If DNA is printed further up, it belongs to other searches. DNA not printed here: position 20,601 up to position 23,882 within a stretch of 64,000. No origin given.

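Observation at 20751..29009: ABC-transporter-dependent glycan pathway with a 993-aa GT2, coiled-coil, GT2, GT4 candidate polymerase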

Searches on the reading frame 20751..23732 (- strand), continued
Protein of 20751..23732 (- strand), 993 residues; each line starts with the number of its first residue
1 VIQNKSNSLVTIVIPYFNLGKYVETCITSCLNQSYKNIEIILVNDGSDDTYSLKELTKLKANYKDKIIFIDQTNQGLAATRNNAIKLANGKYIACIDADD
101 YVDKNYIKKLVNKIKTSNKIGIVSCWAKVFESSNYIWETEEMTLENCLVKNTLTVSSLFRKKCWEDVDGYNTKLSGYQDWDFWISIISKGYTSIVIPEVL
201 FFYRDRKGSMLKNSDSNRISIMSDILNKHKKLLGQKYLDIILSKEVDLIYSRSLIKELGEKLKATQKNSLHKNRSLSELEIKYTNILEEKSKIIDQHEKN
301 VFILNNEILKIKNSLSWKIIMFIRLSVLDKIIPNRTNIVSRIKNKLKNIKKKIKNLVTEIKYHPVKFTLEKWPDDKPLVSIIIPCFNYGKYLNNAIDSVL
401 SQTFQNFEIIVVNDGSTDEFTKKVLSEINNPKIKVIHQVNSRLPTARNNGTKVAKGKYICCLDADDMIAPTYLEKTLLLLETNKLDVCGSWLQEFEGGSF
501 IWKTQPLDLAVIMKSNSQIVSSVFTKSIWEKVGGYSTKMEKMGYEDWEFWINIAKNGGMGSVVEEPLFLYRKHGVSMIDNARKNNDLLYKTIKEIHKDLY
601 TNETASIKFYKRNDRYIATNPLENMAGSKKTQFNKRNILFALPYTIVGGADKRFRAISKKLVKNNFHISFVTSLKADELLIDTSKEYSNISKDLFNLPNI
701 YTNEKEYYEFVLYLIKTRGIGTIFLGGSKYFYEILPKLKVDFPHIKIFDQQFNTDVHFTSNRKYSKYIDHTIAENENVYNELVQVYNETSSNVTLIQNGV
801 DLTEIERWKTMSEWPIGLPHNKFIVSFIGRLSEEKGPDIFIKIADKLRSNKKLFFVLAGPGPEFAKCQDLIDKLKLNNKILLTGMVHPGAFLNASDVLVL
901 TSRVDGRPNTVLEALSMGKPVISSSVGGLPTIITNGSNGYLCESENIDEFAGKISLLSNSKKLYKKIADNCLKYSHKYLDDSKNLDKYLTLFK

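Call 23: predict_structure(alignment_id=A1)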
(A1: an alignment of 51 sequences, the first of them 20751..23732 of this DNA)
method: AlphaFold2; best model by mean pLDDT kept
length: 993 residues; sequences in the alignment: 51
mean_pLDDT: 88.6   pTM: 0.64
mean pLDDT of the five models: 88.6, 88.2, 87.6, 87.3, 85.7
residues with pLDDT >= 90: 667; 70-90: 225; 50-70: 79; < 50: 22
segments of 3 or more residues with pLDDT < 50: 1-6, 328-341
pLDDT, mean of each block of 10 residues (from residue 1): 52 97 97 95 97 96 95 95 96 97 98 95 97 93 88 95 97 91 96 97 90 83 91 86 78 80 75 72 79 76 71 64 51 46 58 63 80 94 95 97 96 95 95 94 93 98 97 97 94 89 90 89 98 91 88 92 96 70 80 88 58 75 75 78 91 95 96 87 92 96 89 92 95 96 96 88 96 94 93 93 90 87 95 94 97 95 92 96 87 96 90 96 93 95 96 97 97 93 94 94
secondary structure, 60 per line:
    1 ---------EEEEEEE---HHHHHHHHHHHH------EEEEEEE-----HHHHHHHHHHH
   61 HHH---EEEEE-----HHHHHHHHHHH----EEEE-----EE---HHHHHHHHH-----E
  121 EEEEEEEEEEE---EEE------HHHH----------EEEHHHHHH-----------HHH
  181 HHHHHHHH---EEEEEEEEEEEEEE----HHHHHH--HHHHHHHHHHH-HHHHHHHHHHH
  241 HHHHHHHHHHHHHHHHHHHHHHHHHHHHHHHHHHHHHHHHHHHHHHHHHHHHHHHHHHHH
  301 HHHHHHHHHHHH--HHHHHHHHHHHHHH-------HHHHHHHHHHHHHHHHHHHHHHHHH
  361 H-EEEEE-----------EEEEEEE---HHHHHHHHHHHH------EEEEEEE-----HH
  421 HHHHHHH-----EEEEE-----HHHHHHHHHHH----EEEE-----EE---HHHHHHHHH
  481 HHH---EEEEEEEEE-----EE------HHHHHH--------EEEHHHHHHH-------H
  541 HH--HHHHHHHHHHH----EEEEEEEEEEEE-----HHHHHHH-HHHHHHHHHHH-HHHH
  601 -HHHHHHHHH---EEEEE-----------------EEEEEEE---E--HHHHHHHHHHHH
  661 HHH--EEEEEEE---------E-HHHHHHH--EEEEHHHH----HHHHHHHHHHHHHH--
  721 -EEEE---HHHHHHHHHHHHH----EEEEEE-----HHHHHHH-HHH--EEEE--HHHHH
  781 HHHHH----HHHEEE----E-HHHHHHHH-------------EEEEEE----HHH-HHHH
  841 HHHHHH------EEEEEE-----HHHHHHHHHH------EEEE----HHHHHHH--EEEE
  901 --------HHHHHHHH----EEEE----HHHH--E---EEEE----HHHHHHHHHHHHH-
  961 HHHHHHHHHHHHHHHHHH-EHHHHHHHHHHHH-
elements in order (helices of 4 or more, strands of 3 or more residues): E10-16 H20-31 E38-44 H50-63 E67-71 H77-87 E92-95 H106-114 E120-131 E135-137 H144-147 E158-160 H161-166 H178-188 E192-205 H210-215 H218-228 H230-312 H315-328 H336-361 E363-367 E379-385 H389-400 E407-413 H419-427 E433-437 H443-453 E458-461 H472-483 E487-495 H509-514 E523-525 H526-532 H545-555 E560-571 H577-583 H585-595 H597-600 H602-610 E614-618 E636-642 H649-663 E666-672 H684-690 E693-696 H697-700 H705-718 E722-725 H729-741 E746-751 H757-763 E770-773 H776-785 E793-795 H802-809 E823-828 H837-846 E853-858 H864-873 E880-883 H888-894 E897-900 H909-916 E921-924 H929-932 E939-942 H947-959 H961-978 H981-992
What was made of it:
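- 22797..23045 (-): Coiled-coil-type stalk, a single helix over residues 230-312. AF2 gives one uninterrupted helix with pLDDT 70-80 (call 23).
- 22743..22796 (-): Conserved hydrophobic helix (residues 313-330) carrying the N-S-x-S-W-K/R motif. AF2 helix 315-328 (call 23).
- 22650..22727 (-): Cationic amphipathic helix (residues 336-361), candidate in-plane membrane anchor. AF2 helix 336-361 (call 23).
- Checked: AlphaFold2 (pLDDT 88.6, call 23) makes that region entirely helical, so it is not a degenerate catalytic domain.
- AF2 with a 51-sequence alignment (pLDDT 88.6) gives one 83-residue helix at 230-312, then helices at 315-328 and 336-361, with no globular fold (call 23). pLDDT is below 50 at residues 328-341 (call 23). 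AF2 predicts long helices with pLDDT 70-80 and no beta/alpha fold (call 23).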

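Call 25: search_solved_structures(query=A1, max_evalue=0.00001)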
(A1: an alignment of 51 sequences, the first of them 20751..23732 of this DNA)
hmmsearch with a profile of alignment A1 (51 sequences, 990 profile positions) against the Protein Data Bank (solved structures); distinct sequences matched with E-value up to 0.00001: 126 (the best 60 are shown).
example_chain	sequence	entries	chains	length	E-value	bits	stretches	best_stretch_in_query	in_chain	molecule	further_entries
2z87_A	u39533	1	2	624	9.2e-54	185.9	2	3-226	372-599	Chondroitin synthase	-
2z86_A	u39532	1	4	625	9.3e-54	185.9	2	3-226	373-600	Chondroitin synthase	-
6p61_A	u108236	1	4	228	3.5e-41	144.3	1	1-225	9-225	Glycosyltransferase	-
2jjm_A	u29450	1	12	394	1.1e-40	142.7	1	633-988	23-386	GLYCOSYL TRANSFERASE, GROUP 1 FAMILY PROTEIN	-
3mbo_A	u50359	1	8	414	1.3e-40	142.3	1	633-988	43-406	Glycosyltransferase, group 1 family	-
5d00_A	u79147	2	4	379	2e-38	135.2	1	633-988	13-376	N-acetyl-alpha-D-glucosaminyl L-malate synthase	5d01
5hea_A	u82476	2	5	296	2e-37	131.8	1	1-252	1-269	Putative glycosyltransferase (GalT1)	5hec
8dvz_A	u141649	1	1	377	6.3e-37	130.2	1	758-988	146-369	N, N'-diacetylbacillosaminyl-diphospho-undecaprenol alpha-1,3-N-acetylgalactosaminyltransf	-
8dqd_A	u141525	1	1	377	2.4e-36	128.3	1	758-988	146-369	N, N'-diacetylbacillosaminyl-diphospho-undecaprenol alpha-1,3-N-acetylgalactosaminyltransf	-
8dvw_A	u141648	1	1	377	4.7e-35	124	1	759-988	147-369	N, N'-diacetylbacillosaminyl-diphospho-undecaprenol alpha-1,3-N-acetylgalactosaminyltransf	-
3bcv_A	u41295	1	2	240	1.4e-31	112.5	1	4-211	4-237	Putative glycosyltransferase protein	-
6eji_A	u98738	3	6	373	3e-31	111.4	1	811-988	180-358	WlaC protein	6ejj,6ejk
8vh7_A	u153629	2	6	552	1.1e-30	109.5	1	3-236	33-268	Heparosan synthase B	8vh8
8viw_A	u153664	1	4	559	1.1e-30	109.5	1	3-236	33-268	Heparosan synthase B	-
7mi0_A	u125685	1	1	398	6.2e-30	107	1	615-989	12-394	Glycosyltransferase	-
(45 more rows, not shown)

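Call 26: fold_search(model_id=the predicted structure, library=pdb)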
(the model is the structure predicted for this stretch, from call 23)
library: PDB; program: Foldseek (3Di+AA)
matches with E <= 10: 1794; with E <= 0.001: 731
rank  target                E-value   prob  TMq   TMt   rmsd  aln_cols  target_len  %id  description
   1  2z87_B                5.5e-23  1.00  0.21  0.34  24.6       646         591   14  Crystal structure of chondroitin polymerase from Escherichia coli strain K4 (K4CP) complexed with UDP-GalNAc and UDP (released 2008-09-16)
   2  2z86_D                9.6e-23  1.00  0.20  0.32  27.4       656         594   14  Crystal structure of chondroitin polymerase from Escherichia coli strain K4 (K4CP) complexed with UDP-GlcUA and UDP (released 2008-09-16)
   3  2z86_B                5.5e-22  1.00  0.20  0.33  29.2       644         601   16  Crystal structure of chondroitin polymerase from Escherichia coli strain K4 (K4CP) complexed with UDP-GlcUA and UDP (released 2008-09-16)
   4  2z87_A                6.5e-22  1.00  0.21  0.33  29.8       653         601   14  Crystal structure of chondroitin polymerase from Escherichia coli strain K4 (K4CP) complexed with UDP-GalNAc and UDP (released 2008-09-16)
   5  2z86_C                1.7e-21  1.00  0.20  0.32  28.7       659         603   15  Crystal structure of chondroitin polymerase from Escherichia coli strain K4 (K4CP) complexed with UDP-GlcUA and UDP (released 2008-09-16)
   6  2z86_A                8.2e-21  1.00  0.20  0.34  27.6       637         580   14  Crystal structure of chondroitin polymerase from Escherichia coli strain K4 (K4CP) complexed with UDP-GlcUA and UDP (released 2008-09-16)
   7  6n1x                  9.8e-20  1.00  0.31  0.75   5.0       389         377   17  BshA from Staphylococcus aureus complexed with UDP and N-acetylglucosamine (released 2019-08-21)
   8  3mbo_C                4.0e-19  1.00  0.30  0.74   5.1       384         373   17  Crystal Structure of the Glycosyltransferase BaBshA bound with UDP and L-malate (released 2010-09-29)
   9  6d9t                  4.5e-19  1.00  0.30  0.74   4.9       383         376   17  BshA from Staphylococcus aureus complexed with UDP (released 2019-05-08)
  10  8dqd                  4.8e-19  1.00  0.30  0.76   4.0       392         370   19  Structure of the Campylobacter concisus glycosyltransferase PglA (released 2024-01-17)
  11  8dvz                  5.3e-19  1.00  0.30  0.76   4.3       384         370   19  Structure of the Campylobacter concisus glycosyltransferase PglA R282V variant (released 2024-01-17)
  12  8dvw                  9.4e-19  1.00  0.30  0.75   4.2       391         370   18  Structure of the Campylobacter concisus glycosyltransferase PglA R203Q (released 2024-01-17)
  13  3mbo_D                2.1e-18  1.00  0.30  0.75   4.3       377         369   17  Crystal Structure of the Glycosyltransferase BaBshA bound with UDP and L-malate (released 2010-09-29)
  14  5d00_A                2.6e-18  1.00  0.30  0.76   5.3       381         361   18  Crystal structure of BshA from B. subtilis complexed with N-acetylglucosaminyl-malate and UMP (released 2016-09-07)
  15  5d00_B                2.9e-18  1.00  0.30  0.77   5.2       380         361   18  Crystal structure of BshA from B. subtilis complexed with N-acetylglucosaminyl-malate and UMP (released 2016-09-07)
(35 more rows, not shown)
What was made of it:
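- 20754..21836 (-): C-terminal GT4 (GT-B) module (residues 633-993), polymerase half 2 (retaining family). Foldseek TM 0.75-0.80 to BshA, PglA and WbnH (call 26).
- On CAZy GT2 (both modules) and GT4: Fold matches are K4CP, BshA and PglA (call 26).
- Closest known: K4CP chondroitin polymerase. Same: It is the best solved-structure match for the two GT2 modules (E 9e-54 by profile; Foldseek E 5e-23) (calls 25, 26).
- The best PDB match for the two GT2 modules is the two-GT2 chondroitin polymerase K4CP (calls 25, 26).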

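Call 27: find_encoding_contigs(protein=P0004, flank=10000, max_places=1)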
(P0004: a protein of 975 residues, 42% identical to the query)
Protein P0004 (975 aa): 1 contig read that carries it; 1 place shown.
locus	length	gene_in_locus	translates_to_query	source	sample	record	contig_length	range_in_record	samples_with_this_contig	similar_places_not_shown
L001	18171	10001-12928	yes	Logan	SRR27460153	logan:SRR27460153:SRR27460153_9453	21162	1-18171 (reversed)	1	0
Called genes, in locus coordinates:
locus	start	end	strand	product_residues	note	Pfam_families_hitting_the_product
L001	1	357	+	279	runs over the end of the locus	PF13489:Methyltransf_23, PF07021:MetW, PF13847:Methyltransf_31, PF08241:Methyltransf_11, PF08242:Methyltransf_12, PF13649:Methyltransf_25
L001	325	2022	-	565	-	PF13424:TPR_12 (faint), PF13431:TPR_17 (faint), PF00515:TPR_1 (faint), PF07719:TPR_2 (faint), PF13181:TPR_8 (faint), PF13414:TPR_11 (weak), PF13428:TPR_14 (faint), PF14559:TPR_19, +1 more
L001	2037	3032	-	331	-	PF01933:CofD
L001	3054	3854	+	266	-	PF01061:ABC2_membrane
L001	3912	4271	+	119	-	PF05635:23S_rRNA_IVP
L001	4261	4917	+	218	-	PF01936:NYN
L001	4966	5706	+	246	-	PF00005:ABC_tran, PF13304:AAA_21 (faint)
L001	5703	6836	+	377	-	PF13692:Glyco_trans_1_4 (weak), PF13524:Glyco_trans_1_2 (weak), PF00534:Glycos_transf_1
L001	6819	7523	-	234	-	PF08241:Methyltransf_11, PF13649:Methyltransf_25 (weak)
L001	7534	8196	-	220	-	PF02348:CTP_transf_3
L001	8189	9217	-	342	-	PF01757:Acyl_transf_3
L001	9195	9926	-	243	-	-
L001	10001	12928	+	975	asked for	PF00535:Glycos_transf_2, PF10111:Glyco_tranf_2_2, PF13641:Glyco_tranf_2_3, PF00535:Glycos_transf_2, PF10111:Glyco_tranf_2_2, PF13641:Glyco_tranf_2_3, PF00534:Glycos_transf_1, PF13692:Glyco_trans_1_4, +2 more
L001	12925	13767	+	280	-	PF01370:Epimerase, PF16363:GDP_Man_Dehyd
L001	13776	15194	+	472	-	PF13727:CoA_binding_3, PF01073:3Beta_HSD, PF01370:Epimerase, PF02719:Polysacc_synt_2, PF04321:RmlD_sub_bind, PF07993:NAD_binding_4 (weak), PF13460:NAD_binding_10 (faint), PF16363:GDP_Man_Dehyd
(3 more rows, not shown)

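Call 28: find_encoding_contigs(protein=P0099, flank=10000, max_places=1)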
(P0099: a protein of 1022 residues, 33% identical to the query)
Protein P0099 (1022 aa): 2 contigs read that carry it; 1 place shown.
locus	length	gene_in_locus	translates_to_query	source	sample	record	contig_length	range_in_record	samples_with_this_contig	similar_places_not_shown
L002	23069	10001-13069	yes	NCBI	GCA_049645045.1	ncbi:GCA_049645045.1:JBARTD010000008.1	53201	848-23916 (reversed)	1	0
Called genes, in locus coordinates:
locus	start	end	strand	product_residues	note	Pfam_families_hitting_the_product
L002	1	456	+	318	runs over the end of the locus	PF02096:60KD_IMP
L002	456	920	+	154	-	PF13083:KH_KhpA-B (weak), PF01424:R3H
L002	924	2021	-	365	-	PF13439:Glyco_transf_4, PF13579:Glyco_trans_4_4 (weak), PF00534:Glycos_transf_1, PF13692:Glyco_trans_1_4, PF13524:Glyco_trans_1_2 (weak)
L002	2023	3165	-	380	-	PF20706:GT4-conflict, PF00534:Glycos_transf_1, PF13692:Glyco_trans_1_4, PF13524:Glyco_trans_1_2 (faint)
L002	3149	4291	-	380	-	PF13439:Glyco_transf_4, PF20706:GT4-conflict, PF00534:Glycos_transf_1, PF13692:Glyco_trans_1_4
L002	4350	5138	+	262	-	PF01061:ABC2_membrane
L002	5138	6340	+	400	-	PF00005:ABC_tran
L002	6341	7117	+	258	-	PF13489:Methyltransf_23, PF08241:Methyltransf_11 (weak), PF08242:Methyltransf_12, PF13649:Methyltransf_25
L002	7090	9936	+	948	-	PF00535:Glycos_transf_2, PF00702:Hydrolase, PF13242:Hydrolase_like (faint)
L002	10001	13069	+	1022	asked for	PF00535:Glycos_transf_2, PF10111:Glyco_tranf_2_2, PF13641:Glyco_tranf_2_3, PF13641:Glyco_tranf_2_3, PF00535:Glycos_transf_2, PF10111:Glyco_tranf_2_2, PF00534:Glycos_transf_1, PF13692:Glyco_trans_1_4, +4 more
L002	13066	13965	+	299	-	PF01370:Epimerase, PF04321:RmlD_sub_bind, PF16363:GDP_Man_Dehyd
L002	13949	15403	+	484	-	PF13727:CoA_binding_3, PF17836:PglD_N (weak), PF00106:adh_short, PF04321:RmlD_sub_bind, PF01073:3Beta_HSD, PF01370:Epimerase, PF02719:Polysacc_synt_2, PF16363:GDP_Man_Dehyd, +2 more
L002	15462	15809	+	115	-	PF10639:TMEM234 (weak), PF00892:EamA (weak)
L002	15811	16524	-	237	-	PF00535:Glycos_transf_2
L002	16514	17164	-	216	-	PF13489:Methyltransf_23, PF08241:Methyltransf_11, PF08242:Methyltransf_12, PF13649:Methyltransf_25, PF13847:Methyltransf_31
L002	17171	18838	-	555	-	PF13231:PMT_2 (weak)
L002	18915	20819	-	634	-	-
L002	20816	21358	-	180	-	-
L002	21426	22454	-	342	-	PF00106:adh_short (weak), PF01073:3Beta_HSD, PF01370:Epimerase, PF02719:Polysacc_synt_2, PF04321:RmlD_sub_bind, PF05368:NmrA (faint), PF08659:KR (weak), PF16363:GDP_Man_Dehyd, +1 more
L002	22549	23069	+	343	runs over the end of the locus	PF00483:NTP_transferase, PF12804:NTP_transf_3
